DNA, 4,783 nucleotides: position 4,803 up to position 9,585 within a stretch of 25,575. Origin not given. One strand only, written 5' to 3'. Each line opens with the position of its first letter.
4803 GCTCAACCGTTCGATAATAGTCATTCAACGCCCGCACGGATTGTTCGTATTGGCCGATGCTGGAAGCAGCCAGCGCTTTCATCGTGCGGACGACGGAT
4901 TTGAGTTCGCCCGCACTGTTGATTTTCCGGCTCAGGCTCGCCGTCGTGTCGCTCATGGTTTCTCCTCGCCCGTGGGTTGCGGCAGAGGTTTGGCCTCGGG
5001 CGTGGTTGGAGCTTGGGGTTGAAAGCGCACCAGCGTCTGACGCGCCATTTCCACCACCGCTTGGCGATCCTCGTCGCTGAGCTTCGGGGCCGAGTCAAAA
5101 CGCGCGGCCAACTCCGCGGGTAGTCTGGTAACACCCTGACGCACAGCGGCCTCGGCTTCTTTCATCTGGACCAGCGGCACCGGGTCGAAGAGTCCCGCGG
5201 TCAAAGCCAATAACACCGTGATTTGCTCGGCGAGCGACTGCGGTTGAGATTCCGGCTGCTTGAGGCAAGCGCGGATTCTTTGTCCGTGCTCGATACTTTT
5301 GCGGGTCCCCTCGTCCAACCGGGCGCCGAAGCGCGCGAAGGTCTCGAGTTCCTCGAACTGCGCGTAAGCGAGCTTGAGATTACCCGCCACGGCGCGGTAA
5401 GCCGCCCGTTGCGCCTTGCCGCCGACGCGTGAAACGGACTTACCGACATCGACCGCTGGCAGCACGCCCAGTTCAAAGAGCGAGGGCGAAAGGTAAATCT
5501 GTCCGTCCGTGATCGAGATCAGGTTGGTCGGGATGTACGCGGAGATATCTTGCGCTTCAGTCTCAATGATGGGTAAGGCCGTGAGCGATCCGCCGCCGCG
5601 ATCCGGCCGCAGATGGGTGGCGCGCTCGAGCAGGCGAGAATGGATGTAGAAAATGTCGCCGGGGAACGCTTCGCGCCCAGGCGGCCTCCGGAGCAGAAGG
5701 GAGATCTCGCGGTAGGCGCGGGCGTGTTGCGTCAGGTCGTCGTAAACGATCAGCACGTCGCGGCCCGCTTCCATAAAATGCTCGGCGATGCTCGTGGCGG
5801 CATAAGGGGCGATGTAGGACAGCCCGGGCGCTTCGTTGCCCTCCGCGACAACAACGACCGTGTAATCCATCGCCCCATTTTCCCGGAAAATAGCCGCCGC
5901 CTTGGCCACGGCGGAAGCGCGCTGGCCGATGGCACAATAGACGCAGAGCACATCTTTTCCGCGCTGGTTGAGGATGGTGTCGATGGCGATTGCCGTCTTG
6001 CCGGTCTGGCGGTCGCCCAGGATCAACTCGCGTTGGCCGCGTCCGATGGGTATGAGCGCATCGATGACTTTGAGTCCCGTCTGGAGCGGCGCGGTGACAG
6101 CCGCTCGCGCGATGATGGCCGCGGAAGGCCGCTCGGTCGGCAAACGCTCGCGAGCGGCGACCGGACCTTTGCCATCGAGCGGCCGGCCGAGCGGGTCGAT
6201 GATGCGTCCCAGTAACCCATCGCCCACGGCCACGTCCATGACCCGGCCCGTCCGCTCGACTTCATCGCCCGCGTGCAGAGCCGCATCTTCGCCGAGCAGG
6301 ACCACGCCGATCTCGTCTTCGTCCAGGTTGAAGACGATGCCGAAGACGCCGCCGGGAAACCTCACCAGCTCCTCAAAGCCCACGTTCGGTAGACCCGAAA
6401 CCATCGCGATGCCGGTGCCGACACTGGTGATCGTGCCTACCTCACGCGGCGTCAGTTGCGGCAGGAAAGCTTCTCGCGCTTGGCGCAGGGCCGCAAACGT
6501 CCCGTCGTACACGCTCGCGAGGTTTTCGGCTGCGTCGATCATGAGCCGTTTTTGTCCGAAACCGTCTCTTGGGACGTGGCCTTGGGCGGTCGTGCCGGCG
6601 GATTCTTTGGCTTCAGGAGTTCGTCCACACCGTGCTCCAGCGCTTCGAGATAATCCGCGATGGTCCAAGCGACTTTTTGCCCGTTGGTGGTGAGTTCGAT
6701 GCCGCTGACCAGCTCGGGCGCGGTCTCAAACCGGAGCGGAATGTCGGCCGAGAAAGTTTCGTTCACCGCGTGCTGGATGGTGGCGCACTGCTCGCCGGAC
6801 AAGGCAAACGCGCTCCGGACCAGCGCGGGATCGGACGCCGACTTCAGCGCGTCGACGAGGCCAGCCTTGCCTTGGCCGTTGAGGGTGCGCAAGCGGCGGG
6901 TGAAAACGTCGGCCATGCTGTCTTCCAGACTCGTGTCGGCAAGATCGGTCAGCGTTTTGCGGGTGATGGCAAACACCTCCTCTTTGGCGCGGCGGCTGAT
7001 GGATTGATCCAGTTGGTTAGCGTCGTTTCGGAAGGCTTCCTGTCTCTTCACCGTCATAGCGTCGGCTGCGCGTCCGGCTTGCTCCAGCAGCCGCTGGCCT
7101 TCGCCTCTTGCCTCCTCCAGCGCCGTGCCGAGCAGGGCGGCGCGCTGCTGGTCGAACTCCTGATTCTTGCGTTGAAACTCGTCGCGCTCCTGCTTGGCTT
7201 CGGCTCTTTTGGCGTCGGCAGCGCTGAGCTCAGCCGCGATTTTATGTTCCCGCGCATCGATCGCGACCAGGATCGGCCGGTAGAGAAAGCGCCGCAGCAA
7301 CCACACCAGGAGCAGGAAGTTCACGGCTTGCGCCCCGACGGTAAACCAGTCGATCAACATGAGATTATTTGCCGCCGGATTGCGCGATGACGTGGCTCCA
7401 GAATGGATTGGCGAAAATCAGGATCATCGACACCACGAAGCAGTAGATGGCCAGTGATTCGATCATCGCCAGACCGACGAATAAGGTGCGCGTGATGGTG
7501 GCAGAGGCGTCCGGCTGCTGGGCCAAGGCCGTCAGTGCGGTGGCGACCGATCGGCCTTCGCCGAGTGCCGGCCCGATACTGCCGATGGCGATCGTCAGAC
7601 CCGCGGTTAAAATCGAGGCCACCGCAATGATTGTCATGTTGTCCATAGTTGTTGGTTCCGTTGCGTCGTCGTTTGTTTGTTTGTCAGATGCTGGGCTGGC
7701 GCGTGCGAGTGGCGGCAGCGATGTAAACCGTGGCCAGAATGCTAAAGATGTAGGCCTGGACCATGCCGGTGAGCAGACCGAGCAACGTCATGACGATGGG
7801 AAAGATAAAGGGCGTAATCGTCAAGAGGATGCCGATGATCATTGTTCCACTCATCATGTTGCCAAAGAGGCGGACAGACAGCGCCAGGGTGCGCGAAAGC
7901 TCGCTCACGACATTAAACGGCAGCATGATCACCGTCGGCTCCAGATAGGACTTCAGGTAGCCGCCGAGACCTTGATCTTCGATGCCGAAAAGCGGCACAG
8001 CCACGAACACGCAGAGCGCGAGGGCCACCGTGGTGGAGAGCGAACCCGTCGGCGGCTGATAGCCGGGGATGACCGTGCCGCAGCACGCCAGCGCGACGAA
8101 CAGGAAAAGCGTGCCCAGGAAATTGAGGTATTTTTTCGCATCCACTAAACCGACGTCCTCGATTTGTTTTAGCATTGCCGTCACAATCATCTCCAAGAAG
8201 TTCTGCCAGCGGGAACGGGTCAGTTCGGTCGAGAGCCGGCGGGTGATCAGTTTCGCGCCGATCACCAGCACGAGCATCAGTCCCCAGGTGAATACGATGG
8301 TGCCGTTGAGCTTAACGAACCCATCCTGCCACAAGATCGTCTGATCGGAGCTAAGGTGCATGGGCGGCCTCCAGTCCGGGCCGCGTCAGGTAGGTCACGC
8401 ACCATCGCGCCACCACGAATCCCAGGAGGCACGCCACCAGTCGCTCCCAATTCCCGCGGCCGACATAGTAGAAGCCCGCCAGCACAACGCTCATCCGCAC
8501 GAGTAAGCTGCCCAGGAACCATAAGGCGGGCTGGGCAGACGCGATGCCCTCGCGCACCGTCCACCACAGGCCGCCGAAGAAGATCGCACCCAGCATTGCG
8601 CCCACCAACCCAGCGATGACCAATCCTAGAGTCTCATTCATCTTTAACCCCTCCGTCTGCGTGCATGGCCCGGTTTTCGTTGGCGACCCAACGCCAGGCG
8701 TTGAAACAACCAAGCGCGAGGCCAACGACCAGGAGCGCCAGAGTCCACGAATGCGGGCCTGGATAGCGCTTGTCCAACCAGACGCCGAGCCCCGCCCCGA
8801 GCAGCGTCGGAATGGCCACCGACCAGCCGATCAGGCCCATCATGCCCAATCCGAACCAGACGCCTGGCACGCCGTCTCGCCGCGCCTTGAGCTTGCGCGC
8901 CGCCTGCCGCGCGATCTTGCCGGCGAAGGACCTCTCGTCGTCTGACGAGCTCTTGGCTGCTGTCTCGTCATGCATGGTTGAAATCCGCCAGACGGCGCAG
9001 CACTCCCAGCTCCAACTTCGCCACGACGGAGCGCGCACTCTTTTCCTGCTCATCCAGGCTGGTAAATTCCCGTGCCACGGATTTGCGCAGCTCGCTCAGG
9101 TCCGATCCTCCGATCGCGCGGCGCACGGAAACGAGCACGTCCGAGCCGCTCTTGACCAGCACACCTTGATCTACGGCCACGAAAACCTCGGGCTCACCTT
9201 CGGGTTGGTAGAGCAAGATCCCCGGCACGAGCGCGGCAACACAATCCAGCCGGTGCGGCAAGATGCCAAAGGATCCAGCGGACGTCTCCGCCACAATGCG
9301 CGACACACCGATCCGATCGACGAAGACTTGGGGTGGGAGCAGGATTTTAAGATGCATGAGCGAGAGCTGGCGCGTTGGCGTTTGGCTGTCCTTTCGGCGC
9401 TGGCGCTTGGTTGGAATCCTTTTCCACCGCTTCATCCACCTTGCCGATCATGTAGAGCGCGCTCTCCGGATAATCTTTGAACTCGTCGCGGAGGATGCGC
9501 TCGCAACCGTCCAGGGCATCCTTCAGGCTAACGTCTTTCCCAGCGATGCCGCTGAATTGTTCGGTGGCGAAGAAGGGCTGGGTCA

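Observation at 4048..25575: Candidate glucan-fuelled energy module: cgs - PRC - S2P - rpiB - phosphoketolase - PMM/PGM-like HAD - N-ATPase in one co-oriented run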

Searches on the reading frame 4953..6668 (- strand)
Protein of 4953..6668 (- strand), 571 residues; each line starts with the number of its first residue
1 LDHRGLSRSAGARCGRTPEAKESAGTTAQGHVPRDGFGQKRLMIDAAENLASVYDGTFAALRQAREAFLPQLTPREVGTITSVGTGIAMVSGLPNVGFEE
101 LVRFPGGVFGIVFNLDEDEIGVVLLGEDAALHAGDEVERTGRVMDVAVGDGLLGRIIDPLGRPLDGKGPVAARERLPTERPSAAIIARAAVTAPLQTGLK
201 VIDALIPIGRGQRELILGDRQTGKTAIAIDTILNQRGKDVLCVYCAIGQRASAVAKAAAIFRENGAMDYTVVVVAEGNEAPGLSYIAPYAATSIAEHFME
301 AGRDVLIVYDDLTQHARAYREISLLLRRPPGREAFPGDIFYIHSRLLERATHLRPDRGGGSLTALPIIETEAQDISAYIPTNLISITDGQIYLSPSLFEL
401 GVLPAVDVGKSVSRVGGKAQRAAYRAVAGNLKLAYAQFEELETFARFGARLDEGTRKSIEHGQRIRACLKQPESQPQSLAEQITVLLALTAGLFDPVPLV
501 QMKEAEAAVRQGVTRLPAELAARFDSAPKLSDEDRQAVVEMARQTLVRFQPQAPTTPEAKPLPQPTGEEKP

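Call 3: search_protein_families(library=pfam, proteins=[window:4953-6668:-])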
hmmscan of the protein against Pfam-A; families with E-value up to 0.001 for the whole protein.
window:4953-6668:- (571 aa): 3 families
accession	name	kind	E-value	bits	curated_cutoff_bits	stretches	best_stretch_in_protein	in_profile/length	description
PF00006.31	ATP-synt_ab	-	3e-81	272.5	29.5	1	198-413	1-213/213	ATP synthase alpha/beta family, nucleotide-binding domain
PF00306.32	ATP-synt_ab_C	-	2.3e-32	112.4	27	1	420-544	1-125/126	ATP synthase alpha/beta chain, C terminal domain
PF02874.29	ATP-synt_ab_N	-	4.7e-09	37.1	20.9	1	75-141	3-69/69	ATP synthase alpha/beta family, beta-barrel domain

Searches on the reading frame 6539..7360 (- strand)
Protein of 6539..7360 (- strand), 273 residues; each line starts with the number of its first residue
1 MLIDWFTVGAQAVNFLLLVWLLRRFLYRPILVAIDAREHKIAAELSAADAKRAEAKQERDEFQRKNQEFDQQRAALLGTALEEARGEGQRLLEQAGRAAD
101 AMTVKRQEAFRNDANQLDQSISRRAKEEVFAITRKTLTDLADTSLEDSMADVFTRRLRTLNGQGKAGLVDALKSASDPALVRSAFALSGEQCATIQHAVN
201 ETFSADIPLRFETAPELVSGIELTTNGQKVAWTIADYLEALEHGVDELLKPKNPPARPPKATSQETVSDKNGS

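Call 3: search_protein_families(library=pfam, proteins=[window:6539-7360:-])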
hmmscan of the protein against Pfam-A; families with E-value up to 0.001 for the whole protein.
window:6539-7360:- (273 aa): 2 families
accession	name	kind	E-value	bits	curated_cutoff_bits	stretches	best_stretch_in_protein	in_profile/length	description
PF00430.23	ATP-synt_B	-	1.3e-08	35.4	28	1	10-137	4-131/132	ATP synthase B/B' CF(0)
PF00213.23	OSCP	-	0.00036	21.1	22.3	0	178-242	104-169/172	ATP synthase delta (OSCP) subunit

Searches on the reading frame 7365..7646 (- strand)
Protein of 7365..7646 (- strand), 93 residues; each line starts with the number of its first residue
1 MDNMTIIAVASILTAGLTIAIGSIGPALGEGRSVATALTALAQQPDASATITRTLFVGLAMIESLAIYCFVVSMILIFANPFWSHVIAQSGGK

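Call 3: search_protein_families(library=pfam, proteins=[window:7365-7646:-])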
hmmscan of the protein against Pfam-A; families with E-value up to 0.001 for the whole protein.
window:7365-7646:- (93 aa): 1 family
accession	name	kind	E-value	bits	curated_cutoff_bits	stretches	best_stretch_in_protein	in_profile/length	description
PF00137.26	ATP-synt_C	-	1.3e-15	57.8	24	1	13-76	1-60/60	ATP synthase subunit C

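Call 49: search_solved_structures(query=window:7368-7646:-, max_evalue=0.01, show_alignments=3)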
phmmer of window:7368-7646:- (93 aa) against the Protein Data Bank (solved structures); distinct sequences matched with E-value up to 0.01: 28.
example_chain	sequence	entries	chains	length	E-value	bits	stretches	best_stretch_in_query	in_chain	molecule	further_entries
4bem_J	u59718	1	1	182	4.7e-19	71.8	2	4-85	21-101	F1FO ATPASE C1 SUBUNIT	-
2wie_A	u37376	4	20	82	2.1e-18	69.7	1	6-82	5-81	ATP SYNTHASE C CHAIN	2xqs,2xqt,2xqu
4mjn_A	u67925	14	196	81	2.7e-17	66.2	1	6-82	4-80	ATP synthase subunit c, chloroplastic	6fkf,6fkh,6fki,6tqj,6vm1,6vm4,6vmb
3v3c_A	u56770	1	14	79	6.5e-17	65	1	6-82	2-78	ATP synthase subunit c, chloroplastic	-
2w5j_A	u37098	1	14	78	3.6e-16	62.6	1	6-81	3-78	ATP SYNTHASE C CHAIN, CHLOROPLASTIC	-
22vl_M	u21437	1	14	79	2e-15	60.2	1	6-82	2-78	ATP synthase subunit c, chloroplastic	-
3zk1_A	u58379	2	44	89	8.4e-15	58.3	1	4-84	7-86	ATP SYNTHASE SUBUNIT C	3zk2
4bem_A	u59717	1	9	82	6.8e-14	55.4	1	1-83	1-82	F1FO ATPASE C2 SUBUNIT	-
1yce_A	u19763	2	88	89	9.3e-14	54.9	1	5-83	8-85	subunit c | ATP SYNTHASE SUBUNIT C, SODIUM ION SPECIFIC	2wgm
5dn6_J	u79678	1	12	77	1.9e-09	41.2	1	11-79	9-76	ATP synthase F0 subcomplex C subunit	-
7wem_A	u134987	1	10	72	3e-08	37.4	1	11-76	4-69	ATP synthase subunit c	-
1wu0_A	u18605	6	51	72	4.7e-08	36.8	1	11-76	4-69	ATP synthase C chain | ATP synthase subunit c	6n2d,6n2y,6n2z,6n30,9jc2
9itj_H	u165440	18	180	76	5.3e-08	36.6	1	12-78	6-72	ATP synthase subunit c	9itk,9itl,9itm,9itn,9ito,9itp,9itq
8j0s_1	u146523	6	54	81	1.3e-05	28.9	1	7-81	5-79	ATP synthase subunit c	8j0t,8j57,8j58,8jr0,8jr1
7p2y_G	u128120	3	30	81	1.5e-05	28.8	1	8-82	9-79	ATP synthase subunit c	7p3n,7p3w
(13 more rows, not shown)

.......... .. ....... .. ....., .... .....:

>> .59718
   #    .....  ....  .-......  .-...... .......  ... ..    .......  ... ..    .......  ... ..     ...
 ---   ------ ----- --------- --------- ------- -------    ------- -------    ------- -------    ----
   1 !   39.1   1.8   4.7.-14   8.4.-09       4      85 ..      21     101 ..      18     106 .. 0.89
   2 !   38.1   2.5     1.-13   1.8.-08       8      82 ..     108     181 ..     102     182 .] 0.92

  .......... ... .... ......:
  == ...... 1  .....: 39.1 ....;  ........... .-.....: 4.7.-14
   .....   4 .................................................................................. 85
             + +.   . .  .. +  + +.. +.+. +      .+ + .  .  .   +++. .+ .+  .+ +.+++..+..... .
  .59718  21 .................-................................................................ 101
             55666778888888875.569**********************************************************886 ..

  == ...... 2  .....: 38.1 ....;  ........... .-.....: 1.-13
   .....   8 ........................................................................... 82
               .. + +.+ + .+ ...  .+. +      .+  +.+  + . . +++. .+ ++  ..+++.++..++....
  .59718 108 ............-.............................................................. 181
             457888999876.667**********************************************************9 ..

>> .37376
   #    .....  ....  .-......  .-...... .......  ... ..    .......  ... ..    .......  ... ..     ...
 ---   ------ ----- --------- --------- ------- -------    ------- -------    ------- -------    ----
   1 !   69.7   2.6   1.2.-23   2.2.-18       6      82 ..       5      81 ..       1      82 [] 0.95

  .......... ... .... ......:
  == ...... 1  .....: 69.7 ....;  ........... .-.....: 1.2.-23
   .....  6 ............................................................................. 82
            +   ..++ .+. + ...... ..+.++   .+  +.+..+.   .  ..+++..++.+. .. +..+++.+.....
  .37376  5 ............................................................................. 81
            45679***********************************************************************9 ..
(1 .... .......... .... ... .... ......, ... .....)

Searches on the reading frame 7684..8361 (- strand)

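Call 3: search_protein_families(library=pfam, proteins=[window:7684-8361:-])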
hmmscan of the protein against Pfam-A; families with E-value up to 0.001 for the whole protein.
window:7684-8361:- (225 aa): 1 family
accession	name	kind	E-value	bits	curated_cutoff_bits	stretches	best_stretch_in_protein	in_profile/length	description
PF00119.25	ATP-synt_A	-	8.1e-43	147.2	33.9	1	22-214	1-216/217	ATP synthase A chain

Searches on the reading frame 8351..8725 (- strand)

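Call 3: search_protein_families(library=pfam, proteins=[window:8351-8725:-])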
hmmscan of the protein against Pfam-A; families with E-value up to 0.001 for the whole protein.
window:8351-8725:- (124 aa): 1 family
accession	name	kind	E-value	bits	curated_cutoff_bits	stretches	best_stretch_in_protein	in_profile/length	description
PF12966.13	AtpR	-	7e-27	94.1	26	1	35-115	3-83/86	N-ATPase, AtpR subunit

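Call 6: search_protein_families(library=ncbifam, proteins=[window:8351-8725:-])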
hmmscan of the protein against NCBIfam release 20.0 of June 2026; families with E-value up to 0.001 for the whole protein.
window:8351-8725:- (124 aa): 1 family
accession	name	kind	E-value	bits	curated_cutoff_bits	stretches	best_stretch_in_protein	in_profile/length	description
TIGR03165.1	F1F0_chp_2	hypoth_equivalog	1.3e-29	102.4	55.5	1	35-114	3-82/83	F1/F0 ATPase, Methanosarcina type, subunit 2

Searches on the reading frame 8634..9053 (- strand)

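Call 3: search_protein_families(library=pfam, proteins=[window:8634-9053:-])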
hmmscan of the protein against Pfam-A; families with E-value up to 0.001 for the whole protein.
window:8634-9053:- (139 aa): 1 family
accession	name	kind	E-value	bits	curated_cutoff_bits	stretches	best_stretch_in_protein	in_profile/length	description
PF09527.15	ATPase_gene1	-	4.5e-18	65.5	26.6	1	69-122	1-54/54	Putative F0F1-ATPase subunit Ca2+/Mg2+ transporter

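Call 6: search_protein_families(library=ncbifam, proteins=[window:8634-9053:-])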
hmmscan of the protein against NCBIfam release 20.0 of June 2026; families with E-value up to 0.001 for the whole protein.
window:8634-9053:- (139 aa): 1 family
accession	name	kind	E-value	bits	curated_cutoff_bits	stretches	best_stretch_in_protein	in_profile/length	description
TIGR02230.1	ATPase_gene1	hypoth_equivalog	8.9e-40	135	46.7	1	30-127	4-100/100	putative F0F1-ATPase subunit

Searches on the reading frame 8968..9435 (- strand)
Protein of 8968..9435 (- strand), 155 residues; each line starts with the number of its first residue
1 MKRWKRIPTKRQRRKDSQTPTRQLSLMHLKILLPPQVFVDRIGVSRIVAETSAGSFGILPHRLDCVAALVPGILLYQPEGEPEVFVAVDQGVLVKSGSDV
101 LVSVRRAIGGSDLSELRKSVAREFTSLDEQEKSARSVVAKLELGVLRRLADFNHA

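Call 3: search_protein_families(library=pfam, proteins=[window:8968-9435:-])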
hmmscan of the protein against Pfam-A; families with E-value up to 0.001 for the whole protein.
window:8968-9435:- (155 aa): 1 family
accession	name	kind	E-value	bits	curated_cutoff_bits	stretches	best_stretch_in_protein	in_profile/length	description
PF02823.21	ATP-synt_DE_N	-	2e-16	60.2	27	1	27-107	1-80/80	ATP synthase, Delta/Epsilon chain, beta-sandwich domain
